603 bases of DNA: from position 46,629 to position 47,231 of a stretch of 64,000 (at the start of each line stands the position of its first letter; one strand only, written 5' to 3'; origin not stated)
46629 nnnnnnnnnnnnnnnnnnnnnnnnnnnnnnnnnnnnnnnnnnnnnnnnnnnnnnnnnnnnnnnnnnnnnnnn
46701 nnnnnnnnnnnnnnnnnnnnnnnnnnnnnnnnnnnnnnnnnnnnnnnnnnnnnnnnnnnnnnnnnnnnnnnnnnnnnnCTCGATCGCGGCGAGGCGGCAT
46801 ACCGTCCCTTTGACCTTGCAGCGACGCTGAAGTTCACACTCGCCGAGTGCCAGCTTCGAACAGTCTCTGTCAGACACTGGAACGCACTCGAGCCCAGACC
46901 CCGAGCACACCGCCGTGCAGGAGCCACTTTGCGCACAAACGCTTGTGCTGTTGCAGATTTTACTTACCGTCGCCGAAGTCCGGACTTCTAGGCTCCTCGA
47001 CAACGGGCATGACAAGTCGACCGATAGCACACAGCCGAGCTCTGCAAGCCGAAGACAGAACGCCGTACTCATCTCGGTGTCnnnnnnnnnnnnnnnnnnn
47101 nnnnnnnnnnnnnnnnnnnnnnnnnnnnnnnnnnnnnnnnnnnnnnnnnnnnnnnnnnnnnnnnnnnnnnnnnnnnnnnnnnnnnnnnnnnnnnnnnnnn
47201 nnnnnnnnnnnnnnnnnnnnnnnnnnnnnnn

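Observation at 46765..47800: Roughly 1 kb islet of much lower GC (about 57% against 72%) encoding a Cys-rich secreted ORF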

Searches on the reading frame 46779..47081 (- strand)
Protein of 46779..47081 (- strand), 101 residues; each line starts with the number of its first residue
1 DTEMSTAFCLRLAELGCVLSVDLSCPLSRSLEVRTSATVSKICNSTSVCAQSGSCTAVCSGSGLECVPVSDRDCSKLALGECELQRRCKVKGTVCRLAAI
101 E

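Call 78: search_protein_families(library=pfam, proteins=[window:46779-47081:-], max_evalue=10)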
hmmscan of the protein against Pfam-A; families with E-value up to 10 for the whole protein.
seq(101 aa): 1 family
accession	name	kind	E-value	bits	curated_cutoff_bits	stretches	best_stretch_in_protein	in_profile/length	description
PF08560.15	DUF1757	-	0.014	15.6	21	1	2-78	23-97/148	Protein of unknown function (DUF1757)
